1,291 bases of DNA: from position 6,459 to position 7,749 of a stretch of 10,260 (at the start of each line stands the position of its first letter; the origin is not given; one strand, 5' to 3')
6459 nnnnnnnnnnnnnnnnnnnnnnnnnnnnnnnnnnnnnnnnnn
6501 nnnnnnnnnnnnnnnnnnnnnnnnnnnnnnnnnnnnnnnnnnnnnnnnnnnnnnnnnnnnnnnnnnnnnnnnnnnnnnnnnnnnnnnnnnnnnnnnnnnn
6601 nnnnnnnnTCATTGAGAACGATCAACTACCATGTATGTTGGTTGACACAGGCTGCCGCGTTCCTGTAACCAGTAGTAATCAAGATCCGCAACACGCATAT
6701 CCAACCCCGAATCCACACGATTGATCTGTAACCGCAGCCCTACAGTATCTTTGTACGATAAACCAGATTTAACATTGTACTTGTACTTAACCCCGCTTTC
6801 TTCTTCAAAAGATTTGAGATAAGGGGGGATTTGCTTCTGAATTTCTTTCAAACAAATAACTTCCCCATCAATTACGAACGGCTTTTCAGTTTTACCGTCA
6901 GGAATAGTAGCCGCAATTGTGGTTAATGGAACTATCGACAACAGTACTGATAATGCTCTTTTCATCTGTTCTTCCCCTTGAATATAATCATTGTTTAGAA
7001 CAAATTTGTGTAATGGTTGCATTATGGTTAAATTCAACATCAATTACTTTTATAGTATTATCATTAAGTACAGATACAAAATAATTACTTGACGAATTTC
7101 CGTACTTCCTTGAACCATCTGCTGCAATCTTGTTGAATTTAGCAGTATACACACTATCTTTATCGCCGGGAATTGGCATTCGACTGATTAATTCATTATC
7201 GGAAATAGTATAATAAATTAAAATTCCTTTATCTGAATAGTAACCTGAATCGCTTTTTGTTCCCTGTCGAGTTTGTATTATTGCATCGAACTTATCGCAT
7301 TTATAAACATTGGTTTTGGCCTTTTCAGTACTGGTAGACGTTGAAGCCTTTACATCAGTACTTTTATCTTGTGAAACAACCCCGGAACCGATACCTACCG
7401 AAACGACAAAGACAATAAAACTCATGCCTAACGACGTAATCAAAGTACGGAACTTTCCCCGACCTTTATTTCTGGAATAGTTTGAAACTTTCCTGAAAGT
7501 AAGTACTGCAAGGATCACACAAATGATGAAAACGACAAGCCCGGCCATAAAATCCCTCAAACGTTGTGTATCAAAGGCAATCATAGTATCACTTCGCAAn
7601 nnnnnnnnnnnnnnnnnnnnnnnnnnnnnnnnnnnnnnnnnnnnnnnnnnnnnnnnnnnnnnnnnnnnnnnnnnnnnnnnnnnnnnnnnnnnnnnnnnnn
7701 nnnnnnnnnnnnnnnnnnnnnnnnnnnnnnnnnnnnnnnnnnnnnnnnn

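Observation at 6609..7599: Leftward two-gene module: two-TM membrane protein plus secreted protein, under a palindrome-rich divergent control region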

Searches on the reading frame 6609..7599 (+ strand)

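Call 75: search_protein_families(library=pfam, proteins=[L015:9404-10444:-], max_evalue=5)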
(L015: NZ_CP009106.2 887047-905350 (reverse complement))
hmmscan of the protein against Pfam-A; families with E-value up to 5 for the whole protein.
L015:9404-10444:- (346 aa): 1 family
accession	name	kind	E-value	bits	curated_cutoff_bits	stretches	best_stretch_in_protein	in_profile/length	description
PF22156.1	Thiaminase_I-like_N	-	0.11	13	27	1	96-169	13-86/136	Thiaminase I-like, N-terminal domain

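Call 76: find_homologous_proteins(query=L015:9404-10444:-, max_evalue=0.001)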
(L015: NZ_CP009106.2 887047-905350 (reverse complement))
Query L015:9404-10444:- (346 aa): 106 proteins with E <= 0.001 among 3247 candidates.
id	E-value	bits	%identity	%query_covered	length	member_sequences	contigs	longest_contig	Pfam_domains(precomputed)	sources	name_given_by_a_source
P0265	9.2e-226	766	100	100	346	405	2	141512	-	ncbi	ncbi:TPA: hypothetical protein ACQ7ZU_000808 [Escherichia coli]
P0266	5.8e-189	645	96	89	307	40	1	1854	-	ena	-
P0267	1.4e-144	499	68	100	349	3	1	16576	-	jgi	jgi:hypothetical protein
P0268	1.2e-141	490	66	100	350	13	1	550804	-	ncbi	-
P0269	1.7e-138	479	66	100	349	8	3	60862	-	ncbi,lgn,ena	ncbi:TPA: hypothetical protein ACLLGK_003107 [Enterobacter roggenkampii]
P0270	4.1e-138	478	66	100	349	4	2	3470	-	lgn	-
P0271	4.7e-138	478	65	100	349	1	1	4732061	-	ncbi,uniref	ncbi:hypothetical protein V1594_19255 [Enterobacter asburiae]|uniref:hypothetical protein n=1 Tax=En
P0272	2.7e-131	456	63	100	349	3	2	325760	-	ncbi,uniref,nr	ncbi:hypothetical protein IG611_08745 [Pectobacterium sp. A535-S3-A17]|uniref:hypothetical protein n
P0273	1.4e-123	430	62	100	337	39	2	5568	-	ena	-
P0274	8.7e-120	418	60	100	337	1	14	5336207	-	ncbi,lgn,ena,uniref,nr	ncbi:hypothetical protein ACNPNM_06460 [Klebsiella variicola]|uniref:hypothetical protein n=1 Tax=Kl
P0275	4.7e-119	416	60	100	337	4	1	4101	-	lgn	-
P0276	2.7e-118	413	60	100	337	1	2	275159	-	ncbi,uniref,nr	ncbi:hypothetical protein [Enterobacter cloacae]|uniref:hypothetical protein n=1 Tax=Enterobacter cl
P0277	3.9e-117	409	59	100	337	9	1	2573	-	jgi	-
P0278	5.0e-117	409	59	100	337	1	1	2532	-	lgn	-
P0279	6.9e-117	408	56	100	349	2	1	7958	-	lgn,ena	-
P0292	4.3e-78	281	81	48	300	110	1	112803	-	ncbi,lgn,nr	ncbi:TPA: hypothetical protein HIN59_002349 [Escherichia coli]|nr:hypothetical protein [Escherichia 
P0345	2.4e-62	229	70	45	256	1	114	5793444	-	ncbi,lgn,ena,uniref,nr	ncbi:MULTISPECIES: hypothetical protein [Klebsiella/Raoultella group]|uniref:hypothetical protein n=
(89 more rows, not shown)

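Call 78: find_encoding_contigs(protein=P0292, flank=9000, max_places=2)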
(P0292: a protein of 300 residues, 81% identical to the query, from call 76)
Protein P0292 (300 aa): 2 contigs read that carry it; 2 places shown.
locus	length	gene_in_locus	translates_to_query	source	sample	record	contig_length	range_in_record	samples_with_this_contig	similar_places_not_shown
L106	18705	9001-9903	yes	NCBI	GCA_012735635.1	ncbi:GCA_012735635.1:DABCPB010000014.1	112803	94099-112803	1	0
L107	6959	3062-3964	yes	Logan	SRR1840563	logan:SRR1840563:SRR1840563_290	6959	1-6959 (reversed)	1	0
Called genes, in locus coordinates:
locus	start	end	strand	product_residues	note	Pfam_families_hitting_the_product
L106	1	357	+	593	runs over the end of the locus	PF00664:ABC_membrane, PF00005:ABC_tran, PF02463:SMC_N (weak)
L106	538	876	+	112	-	PF00543:P-II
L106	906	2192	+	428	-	PF00909:Ammonium_transp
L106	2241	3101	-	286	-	PF02551:Acyl_CoA_thio, PF13622:4HBT_3, PF20789:4HBT_3C, PF02551:Acyl_CoA_thio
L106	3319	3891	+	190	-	PF09619:YscW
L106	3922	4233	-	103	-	PF01035:DNA_binding_1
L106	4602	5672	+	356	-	PF00589:Phage_integrase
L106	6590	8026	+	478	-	-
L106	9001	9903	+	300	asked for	-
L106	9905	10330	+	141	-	PF07007:LprI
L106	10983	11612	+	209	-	PF00239:Resolvase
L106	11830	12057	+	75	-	PF09954:DUF2188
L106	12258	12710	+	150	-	-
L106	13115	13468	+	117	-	PF07237:DUF1428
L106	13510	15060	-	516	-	PF12792:CSS-motif, PF00563:EAL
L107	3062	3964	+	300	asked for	-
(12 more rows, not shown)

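Call 79: find_encoding_contigs(protein=P0345, flank=9000, max_places=3)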
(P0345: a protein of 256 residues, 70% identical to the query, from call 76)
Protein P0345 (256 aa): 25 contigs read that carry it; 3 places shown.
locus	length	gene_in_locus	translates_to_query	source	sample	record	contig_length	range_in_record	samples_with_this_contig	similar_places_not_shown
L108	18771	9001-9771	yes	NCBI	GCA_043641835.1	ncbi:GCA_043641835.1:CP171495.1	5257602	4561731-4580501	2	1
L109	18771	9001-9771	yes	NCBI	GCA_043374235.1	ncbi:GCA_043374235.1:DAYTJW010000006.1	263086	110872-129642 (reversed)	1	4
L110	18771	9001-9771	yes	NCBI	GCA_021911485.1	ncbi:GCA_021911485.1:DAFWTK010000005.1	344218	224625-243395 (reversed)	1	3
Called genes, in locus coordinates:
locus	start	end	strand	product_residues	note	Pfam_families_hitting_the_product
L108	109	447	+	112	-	PF00543:P-II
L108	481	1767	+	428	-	PF00909:Ammonium_transp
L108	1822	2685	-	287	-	PF02551:Acyl_CoA_thio, PF13622:4HBT_3, PF20789:4HBT_3C, PF02551:Acyl_CoA_thio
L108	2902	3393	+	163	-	PF09619:YscW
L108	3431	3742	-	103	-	PF01035:DNA_binding_1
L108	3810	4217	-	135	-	-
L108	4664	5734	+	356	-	PF00589:Phage_integrase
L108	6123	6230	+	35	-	-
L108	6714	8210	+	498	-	-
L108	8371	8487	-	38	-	-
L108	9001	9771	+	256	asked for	-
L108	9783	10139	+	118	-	-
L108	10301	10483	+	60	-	-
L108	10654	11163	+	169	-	-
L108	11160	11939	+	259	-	PF18144:SMODS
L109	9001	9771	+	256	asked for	-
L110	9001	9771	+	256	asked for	-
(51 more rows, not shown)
